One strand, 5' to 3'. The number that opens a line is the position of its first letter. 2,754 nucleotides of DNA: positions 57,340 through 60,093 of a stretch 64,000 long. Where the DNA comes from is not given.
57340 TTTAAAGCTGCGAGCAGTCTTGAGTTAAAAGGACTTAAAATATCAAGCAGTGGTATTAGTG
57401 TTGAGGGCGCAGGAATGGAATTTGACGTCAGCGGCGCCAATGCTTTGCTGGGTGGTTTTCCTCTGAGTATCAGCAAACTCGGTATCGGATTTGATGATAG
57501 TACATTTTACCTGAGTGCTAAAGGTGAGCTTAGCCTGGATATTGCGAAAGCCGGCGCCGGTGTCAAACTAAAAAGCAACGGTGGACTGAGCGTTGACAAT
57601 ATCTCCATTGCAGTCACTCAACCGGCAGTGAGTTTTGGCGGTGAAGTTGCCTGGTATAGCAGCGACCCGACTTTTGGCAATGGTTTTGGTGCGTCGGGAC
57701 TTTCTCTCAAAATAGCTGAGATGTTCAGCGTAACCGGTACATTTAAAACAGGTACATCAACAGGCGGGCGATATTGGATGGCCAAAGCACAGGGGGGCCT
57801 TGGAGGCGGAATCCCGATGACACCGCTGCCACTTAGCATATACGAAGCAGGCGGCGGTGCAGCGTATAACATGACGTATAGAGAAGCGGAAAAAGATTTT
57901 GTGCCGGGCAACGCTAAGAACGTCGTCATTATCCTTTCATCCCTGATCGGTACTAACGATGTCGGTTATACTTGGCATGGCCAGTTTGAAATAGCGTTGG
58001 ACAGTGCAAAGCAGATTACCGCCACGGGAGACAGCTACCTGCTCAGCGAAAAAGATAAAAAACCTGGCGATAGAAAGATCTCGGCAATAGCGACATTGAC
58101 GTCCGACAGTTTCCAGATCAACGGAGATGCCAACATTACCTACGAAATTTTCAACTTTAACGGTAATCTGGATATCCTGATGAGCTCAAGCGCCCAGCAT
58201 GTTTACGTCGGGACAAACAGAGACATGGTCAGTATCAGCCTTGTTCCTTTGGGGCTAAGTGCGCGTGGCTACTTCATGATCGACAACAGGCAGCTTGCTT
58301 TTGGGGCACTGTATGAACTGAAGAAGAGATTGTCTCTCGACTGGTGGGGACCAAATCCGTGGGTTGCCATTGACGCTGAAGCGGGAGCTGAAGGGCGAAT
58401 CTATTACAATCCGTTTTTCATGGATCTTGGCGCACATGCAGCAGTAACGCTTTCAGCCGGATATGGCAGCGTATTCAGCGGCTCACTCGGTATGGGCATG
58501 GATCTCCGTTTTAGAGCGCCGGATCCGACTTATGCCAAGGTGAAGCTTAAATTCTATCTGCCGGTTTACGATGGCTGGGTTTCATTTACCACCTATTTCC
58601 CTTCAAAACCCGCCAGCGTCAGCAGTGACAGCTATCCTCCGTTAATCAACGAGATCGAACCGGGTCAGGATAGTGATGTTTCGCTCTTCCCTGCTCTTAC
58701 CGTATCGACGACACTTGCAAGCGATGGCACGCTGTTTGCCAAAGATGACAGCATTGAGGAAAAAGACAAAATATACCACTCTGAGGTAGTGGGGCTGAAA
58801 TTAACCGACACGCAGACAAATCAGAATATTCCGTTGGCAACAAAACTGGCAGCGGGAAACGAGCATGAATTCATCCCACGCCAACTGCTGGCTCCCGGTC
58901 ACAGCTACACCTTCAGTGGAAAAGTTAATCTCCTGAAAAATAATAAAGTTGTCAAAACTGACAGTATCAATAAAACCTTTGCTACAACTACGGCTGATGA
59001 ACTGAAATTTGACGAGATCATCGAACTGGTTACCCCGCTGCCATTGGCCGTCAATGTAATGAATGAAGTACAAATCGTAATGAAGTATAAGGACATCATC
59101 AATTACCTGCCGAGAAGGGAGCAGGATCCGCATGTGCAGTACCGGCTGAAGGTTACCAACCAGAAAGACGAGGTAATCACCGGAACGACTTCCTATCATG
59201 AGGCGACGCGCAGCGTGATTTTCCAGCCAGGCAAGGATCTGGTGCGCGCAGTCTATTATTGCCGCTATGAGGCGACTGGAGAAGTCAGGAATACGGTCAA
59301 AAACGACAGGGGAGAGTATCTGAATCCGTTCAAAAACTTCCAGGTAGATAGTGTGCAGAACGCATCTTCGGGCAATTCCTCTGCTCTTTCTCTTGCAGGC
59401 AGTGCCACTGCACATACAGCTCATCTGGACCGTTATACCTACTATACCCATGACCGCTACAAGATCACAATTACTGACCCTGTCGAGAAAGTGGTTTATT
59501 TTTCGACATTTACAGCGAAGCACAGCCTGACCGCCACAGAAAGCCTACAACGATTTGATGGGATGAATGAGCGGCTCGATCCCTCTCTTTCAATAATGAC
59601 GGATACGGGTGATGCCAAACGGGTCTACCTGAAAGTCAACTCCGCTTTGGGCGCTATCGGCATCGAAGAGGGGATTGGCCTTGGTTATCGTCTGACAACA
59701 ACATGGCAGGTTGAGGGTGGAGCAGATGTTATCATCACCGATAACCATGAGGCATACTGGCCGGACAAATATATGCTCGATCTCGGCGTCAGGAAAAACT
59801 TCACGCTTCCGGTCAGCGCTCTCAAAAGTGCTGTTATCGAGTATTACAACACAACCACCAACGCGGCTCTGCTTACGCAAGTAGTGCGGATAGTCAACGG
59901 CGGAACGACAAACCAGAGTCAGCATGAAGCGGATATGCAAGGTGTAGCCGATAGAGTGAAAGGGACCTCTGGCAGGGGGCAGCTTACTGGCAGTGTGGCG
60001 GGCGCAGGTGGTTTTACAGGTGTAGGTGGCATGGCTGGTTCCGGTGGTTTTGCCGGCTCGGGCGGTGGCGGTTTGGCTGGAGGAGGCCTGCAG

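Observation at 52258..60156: Architecture of the giant protein: Asp-box domain, about 150-aa module array, globular Gly/aromatic-rich core, two Ig-like domains, Gly-rich tail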

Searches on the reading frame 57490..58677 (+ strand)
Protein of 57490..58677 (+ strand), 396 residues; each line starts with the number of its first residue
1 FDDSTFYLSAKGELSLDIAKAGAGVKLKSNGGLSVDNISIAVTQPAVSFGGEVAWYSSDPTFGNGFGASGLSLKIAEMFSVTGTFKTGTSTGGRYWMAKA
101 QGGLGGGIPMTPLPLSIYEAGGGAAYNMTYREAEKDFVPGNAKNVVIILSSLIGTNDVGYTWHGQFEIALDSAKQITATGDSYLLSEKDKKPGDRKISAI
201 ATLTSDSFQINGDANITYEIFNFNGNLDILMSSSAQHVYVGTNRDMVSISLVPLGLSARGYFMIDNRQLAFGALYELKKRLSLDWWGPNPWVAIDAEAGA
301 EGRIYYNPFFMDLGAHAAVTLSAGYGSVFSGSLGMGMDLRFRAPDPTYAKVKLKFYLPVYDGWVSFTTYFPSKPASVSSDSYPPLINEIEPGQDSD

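Call 32: search_protein_families(library=pfam, alignment_id=A3, max_evalue=0.1)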
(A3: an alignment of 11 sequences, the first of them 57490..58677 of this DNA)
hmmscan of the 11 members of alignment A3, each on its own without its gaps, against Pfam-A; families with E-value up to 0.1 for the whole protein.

A. member 1, window:57490-58677:+ (396 aa): 0 families

B. families by the number of members that match (of 11 scanned): 1 family
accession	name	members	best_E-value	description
PF20248.3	DUF6603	5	3e-07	Family of unknown function (DUF6603)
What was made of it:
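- On Pfam DUF6603 (PF20248): 5 of 11 family cores match, best E = 3e-7 (call 32).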

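Call 33: search_solved_structures(query=A3, max_evalue=10)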
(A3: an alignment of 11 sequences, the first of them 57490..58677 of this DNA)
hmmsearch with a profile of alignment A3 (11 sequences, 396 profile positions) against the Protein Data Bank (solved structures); distinct sequences matched with E-value up to 10: 4.
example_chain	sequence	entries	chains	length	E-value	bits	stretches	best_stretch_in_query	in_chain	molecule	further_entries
2vaf_A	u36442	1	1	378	0.2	13.9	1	249-375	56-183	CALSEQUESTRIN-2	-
6owv_A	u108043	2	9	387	0.2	13.9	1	249-375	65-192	Calsequestrin-2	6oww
7f05_A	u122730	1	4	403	0.22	13.8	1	249-375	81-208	Calsequestrin-2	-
7n9f_u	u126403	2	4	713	0.77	12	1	23-85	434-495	Nucleoporin NUP82 | Nup82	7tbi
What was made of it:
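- The core profile shows no match to any solved OMP sequence (call 33).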

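Call 38: search_protein_representatives(alignment_id=A3)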
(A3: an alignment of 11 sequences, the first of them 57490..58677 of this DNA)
Query: 11 sequences, 396 profile positions. Proteins with E-value up to 0.001 (for the whole library): 1875; up to 1e-10: 890; up to 1e-30: 49. The best 150 are listed.
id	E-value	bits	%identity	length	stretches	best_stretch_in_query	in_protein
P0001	1.1e-158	545.0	-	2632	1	1-395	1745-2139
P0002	8.4e-155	532.1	-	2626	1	1-395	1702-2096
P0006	2.8e-150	517.3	-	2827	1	1-393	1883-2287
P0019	5.0e-147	506.5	-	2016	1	1-395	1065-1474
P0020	1.7e-143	494.9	-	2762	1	1-394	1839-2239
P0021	1.6e-142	491.7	-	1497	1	1-394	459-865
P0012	1.2e-137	475.7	-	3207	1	1-395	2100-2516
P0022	3.3e-134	464.3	-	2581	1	1-395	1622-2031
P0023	9.1e-132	456.3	-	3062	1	1-394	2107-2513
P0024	9.5e-126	436.5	-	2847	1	1-395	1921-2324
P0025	2.5e-125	435.1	-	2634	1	2-394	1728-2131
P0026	3.7e-124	431.2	-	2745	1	2-391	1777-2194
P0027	1.7e-123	429.1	-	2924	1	1-395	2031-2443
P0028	2.0e-119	415.7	-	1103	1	1-394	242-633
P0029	4.4e-119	414.5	-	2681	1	1-385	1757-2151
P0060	5.2e-33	131.1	-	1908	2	24-267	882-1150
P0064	1.5e-30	123.1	-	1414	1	32-355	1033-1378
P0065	5.1e-30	121.3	-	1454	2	29-265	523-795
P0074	9.4e-29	117.1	-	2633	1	33-373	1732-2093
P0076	2.0e-28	116.0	-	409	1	11-357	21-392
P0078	1.0e-27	113.7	-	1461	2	33-269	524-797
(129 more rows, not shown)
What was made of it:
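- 57490..58677 (+): Gly/aromatic-rich conserved core (aa 1745-2140). It is a divergent DUF6603-type domain and is unrelated to the modules. The profile finds 1,875 cluster representatives at E <= 1e-3 (call 38).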

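Call 42: search_protein_families(library=pfam, proteins=[P0065, P0078, P0060, P0076, P0064, P0074], max_evalue=0.001)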
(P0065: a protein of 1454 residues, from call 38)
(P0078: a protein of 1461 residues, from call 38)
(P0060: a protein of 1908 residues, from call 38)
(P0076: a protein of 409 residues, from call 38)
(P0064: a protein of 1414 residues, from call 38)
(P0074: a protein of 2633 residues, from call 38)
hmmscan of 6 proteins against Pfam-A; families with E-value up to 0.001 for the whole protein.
P0065 (1454 aa): 0 families

P0078 (1461 aa): 0 families

P0060 (1908 aa): 0 families

P0076 (409 aa): 0 families

P0064 (1414 aa): 0 families

P0074 (2633 aa): 3 families
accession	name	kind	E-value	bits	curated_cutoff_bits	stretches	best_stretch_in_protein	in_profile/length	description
PF13205.12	Big_5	-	4.4e-54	182.1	23.6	3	256-358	1-105/105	Bacterial Ig-like domain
PF04234.18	CopC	-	1.1e-06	29.9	23.3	0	261-336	3-73/92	CopC domain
PF25788.1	Ig_Rha78A_N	-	3.4e-05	24.5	27.4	0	710-794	15-99/105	Rha78A-like, N-terminal immunoglobulin domain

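Call 45: find_homologous_proteins(query=A3, max_evalue=0.00001)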
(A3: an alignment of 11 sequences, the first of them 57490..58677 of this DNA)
Query A3 (11 sequences): 8000 candidates shared short words with the query, none scored E <= 0.00001.
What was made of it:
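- Tried and rejected: find_homologous_proteins with the core alignment returned nothing, probably because low-complexity words swamped the candidate list (call 45).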

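Call 75: find_homologous_proteins(query=P0065, max_evalue=1e-10)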
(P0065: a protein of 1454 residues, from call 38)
Query P0065 (1454 aa): 23 proteins with E <= 1e-10 among 8000 candidates.
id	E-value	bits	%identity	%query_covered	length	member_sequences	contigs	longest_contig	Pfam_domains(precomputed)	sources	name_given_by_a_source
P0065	0.0e+0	3304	100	100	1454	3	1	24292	-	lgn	-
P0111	2.6e-268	911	35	97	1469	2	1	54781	-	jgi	-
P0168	2.4e-264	898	35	97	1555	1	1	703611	-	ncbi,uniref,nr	ncbi:hypothetical protein QWY31_00080 [Cytophagales bacterium LB-30]|uniref:Uncharacterized protein 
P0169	7.2e-261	887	35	97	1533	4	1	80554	-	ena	-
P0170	1.4e-247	843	33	96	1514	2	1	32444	-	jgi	jgi:hypothetical protein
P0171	4.9e-246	838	33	97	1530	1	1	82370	-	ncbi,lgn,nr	ncbi:MAG: hypothetical protein KOO66_03465 [Bacteroidales bacterium]|nr:hypothetical protein [Bacter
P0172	8.4e-245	834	33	98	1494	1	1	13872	-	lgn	-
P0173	8.6e-199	681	31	91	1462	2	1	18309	-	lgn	-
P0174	4.9e-183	629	30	94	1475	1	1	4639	-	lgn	-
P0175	1.1e-161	558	29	87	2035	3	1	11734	-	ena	-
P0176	5.5e-153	529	27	99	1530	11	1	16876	PF13205.13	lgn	-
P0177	4.7e-134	467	30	89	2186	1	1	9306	-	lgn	-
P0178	6.8e-134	466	28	97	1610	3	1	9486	-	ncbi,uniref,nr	ncbi:hypothetical protein [Croceivirga sp. JEA036]|uniref:hypothetical protein n=1 Tax=Croceivirga s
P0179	6.0e-111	390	28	66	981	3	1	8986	-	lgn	-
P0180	1.3e-97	346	28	79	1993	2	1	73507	-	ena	-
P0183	7.1e-81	290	27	64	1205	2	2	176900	-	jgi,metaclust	metaclust:\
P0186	1.3e-63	233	23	85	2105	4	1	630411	-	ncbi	ncbi:hypothetical protein GCM10028808_14740 [Spirosoma migulaei]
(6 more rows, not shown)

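Call 93: find_encoding_contigs(protein=P0168, flank=8000, max_places=1)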
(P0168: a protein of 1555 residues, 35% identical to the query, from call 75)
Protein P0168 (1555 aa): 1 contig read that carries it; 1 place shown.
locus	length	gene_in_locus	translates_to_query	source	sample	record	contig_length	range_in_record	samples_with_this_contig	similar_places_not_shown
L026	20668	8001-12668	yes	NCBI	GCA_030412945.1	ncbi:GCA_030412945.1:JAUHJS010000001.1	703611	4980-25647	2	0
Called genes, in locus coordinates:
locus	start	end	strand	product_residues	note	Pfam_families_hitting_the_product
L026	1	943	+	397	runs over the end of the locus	PF13784:Fic_N, PF02661:Fic, PF21248:SoFic-like_C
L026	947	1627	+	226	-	-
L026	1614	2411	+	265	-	-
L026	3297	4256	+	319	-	-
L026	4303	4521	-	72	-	-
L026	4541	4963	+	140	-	PF22105:DUF6943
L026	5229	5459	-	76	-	-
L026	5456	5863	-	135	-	PF18925:DUF5675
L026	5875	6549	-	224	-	-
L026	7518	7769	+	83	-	-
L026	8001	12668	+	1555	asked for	-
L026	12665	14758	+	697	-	PF00041:fn3 (faint)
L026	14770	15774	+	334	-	-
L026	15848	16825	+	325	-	-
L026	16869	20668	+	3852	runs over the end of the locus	PF07495:Y_Y_Y (faint), PF06832:BiPBP_C (faint), PF13620:CarboxypepD_reg (faint), PF17802:SpaA (faint), PF23585:DUF7137 (faint), PF13573:SprB, PF18962:Por_Secre_tail (weak)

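Call 94: find_encoding_contigs(protein=P0186, flank=8000, max_places=1)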
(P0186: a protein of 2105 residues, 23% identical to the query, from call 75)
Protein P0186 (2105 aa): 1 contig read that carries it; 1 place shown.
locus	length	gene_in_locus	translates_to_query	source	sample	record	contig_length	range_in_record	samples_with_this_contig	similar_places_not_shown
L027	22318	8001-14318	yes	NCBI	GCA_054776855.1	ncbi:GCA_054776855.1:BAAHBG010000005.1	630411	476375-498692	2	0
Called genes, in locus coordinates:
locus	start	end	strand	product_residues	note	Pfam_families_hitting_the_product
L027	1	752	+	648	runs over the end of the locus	PF13176:TPR_7 (faint), PF13181:TPR_8 (faint), PF13374:TPR_10 (faint), PF07719:TPR_2 (faint), PF00515:TPR_1 (faint), PF13424:TPR_12, PF07730:HisKA_3, PF02518:HATPase_c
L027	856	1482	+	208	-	PF00072:Response_reg, PF00196:GerE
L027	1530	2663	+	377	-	-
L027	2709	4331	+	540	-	PF00082:Peptidase_S8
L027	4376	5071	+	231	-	-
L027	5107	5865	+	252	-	-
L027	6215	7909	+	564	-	-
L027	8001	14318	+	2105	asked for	-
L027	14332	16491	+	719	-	PF25832:Fn3_SaeA_2nd (faint), PF00041:fn3 (faint)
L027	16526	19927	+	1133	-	PF01108:Tissue_fac (faint), PF09294:Interfer-bind (faint), PF16656:Pur_ac_phosph_N (faint), PF21200:Glyco_hydro_39_C (faint), PF22633:F5_F8_type_C_2 (faint), PF25059:FN3_DSCAM-DSCAML_C (faint), PF25833:Fn3_SaeA_3rd (faint), PF00041:fn3, +3 more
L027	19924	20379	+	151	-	-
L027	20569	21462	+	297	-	PF08279:HTH_11 (weak), PF13280:WYL (weak)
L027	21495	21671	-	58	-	-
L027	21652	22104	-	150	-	PF22028:DUF6934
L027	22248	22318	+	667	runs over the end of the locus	PF09484:Cas_TM1802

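Call 100: find_encoding_contigs(protein=P0171, flank=7000, max_places=1)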
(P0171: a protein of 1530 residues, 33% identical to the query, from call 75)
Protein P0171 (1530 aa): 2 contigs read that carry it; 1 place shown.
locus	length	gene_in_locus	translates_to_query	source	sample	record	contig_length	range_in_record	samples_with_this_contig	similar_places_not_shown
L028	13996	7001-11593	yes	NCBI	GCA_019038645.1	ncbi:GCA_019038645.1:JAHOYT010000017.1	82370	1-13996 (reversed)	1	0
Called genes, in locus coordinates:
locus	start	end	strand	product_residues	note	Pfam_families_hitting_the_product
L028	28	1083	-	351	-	PF00730:HhH-GPD, PF14815:NUDIX_4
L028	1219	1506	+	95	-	PF00216:Bac_DNA_binding, PF18291:HU-HIG, PF14908:HU-CCDC81_euk_1 (weak)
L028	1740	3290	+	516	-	PF10150:RNase_E_G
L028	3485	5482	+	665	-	PF11412:DsbD_N, PF02683:DsbD_TM, PF13386:DsbD_2 (weak), PF13098:Thioredoxin_2, PF13899:Thioredoxin_7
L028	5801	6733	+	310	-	-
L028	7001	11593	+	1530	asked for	-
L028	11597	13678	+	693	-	PF00041:fn3 (faint)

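Call 101: find_encoding_contigs(protein=P0183, flank=7000, max_places=1)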
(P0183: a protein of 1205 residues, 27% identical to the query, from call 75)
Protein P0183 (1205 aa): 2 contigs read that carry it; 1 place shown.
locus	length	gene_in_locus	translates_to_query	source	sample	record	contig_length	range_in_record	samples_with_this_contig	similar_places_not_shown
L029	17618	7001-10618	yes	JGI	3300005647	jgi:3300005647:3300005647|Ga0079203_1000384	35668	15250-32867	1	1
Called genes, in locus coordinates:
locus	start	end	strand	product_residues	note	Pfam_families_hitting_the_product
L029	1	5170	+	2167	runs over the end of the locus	PF00041:fn3 (faint), PF07591:PT-HINT (faint)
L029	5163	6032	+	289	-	PF15575:Imm49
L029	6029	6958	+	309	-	-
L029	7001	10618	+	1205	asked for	-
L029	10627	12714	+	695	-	-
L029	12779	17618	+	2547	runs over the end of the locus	?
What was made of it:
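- One distant Bacteroidota locus lies next to a PT-HINT toxin gene and an Imm49 immunity gene (call 101).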

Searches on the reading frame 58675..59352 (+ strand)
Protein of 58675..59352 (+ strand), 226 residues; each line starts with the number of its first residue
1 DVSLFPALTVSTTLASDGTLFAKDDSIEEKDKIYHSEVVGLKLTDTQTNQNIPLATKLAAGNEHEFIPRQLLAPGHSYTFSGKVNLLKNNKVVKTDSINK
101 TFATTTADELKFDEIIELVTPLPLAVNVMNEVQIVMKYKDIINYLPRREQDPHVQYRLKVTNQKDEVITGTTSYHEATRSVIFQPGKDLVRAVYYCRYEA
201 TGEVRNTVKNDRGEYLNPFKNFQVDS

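Call 85: search_solved_structures(query=A10, max_evalue=10)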
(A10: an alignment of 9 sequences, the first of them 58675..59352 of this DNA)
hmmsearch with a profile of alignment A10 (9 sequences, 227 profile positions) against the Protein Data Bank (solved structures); distinct sequences matched with E-value up to 10: 5.
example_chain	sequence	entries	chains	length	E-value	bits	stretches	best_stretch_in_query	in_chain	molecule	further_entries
6v13_E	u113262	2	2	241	0.18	14.9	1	60-128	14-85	G08 TCR beta chain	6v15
9mko_b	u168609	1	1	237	0.18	14.9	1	60-128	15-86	4D4 TCR beta chain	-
6v19_E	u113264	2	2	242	0.19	14.8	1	60-128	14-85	M134 TCR beta chain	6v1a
8u0y_D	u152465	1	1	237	0.19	14.8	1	60-128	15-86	Receptor B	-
6v0y_E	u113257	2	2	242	0.19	14.8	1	60-128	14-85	M141 TCR beta chain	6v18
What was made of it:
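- On Bacterial Ig-like domains (e.g. Big_5): A TCR V-domain matches at E = 0.18 (call 85).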

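Call 111: search_protein_families(library=pfam, alignment_id=A10, max_evalue=1)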
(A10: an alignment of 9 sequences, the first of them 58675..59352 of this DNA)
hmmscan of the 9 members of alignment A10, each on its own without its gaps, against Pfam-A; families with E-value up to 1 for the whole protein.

A. member 1, window:58675-59352:+ (226 aa): 0 families

B. families by the number of members that match (of 9 scanned): 6 families
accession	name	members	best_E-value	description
PF13205.12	Big_5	2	0.025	Bacterial Ig-like domain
PF00981.22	Rota_NS53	1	0.0073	Rotavirus RNA-binding Protein 53 (NS53)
PF18202.7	TQ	1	0.047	T-Q ester bond containing domain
PF12962.12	DUF3851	1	0.047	Protein of unknown function (DUF3851)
PF05042.19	Caleosin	1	0.061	Caleosin related protein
PF18586.7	zf-CCCH_7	1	0.23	Chromatin remodeling factor Mit1 C-terminal Zn finger 1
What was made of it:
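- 58678..59343 (+): Two probable Ig-like beta-sandwich domains (aa 2141-2362). The only Cys (aa 2335) lies here, in a conserved Y-x-Y-C motif. Big_5 is weak (call 111).
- On Bacterial Ig-like domains (e.g. Big_5): Big_5 appears in 2 of 9 members at E >= 0.025 (call 111).
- Checked: Sequence support is weak: Big_5 in 2 of 9 members, best E = 0.025 (call 111).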

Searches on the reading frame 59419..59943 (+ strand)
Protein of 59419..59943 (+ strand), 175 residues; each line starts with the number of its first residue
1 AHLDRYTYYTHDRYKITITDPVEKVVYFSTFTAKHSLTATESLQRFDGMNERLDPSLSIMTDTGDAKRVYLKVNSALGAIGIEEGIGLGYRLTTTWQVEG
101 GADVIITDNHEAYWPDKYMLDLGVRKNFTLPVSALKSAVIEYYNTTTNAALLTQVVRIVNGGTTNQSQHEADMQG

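Call 86: search_solved_structures(query=A11, max_evalue=10)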
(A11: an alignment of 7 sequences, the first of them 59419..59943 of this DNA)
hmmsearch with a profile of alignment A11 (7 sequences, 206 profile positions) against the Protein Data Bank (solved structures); distinct sequences matched with E-value up to 10: 1.
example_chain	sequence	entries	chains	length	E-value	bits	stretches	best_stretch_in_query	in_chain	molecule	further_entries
8ilb_E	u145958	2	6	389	0.86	12.6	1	94-181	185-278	Rubisco accumulation factor 1.2, chloroplastic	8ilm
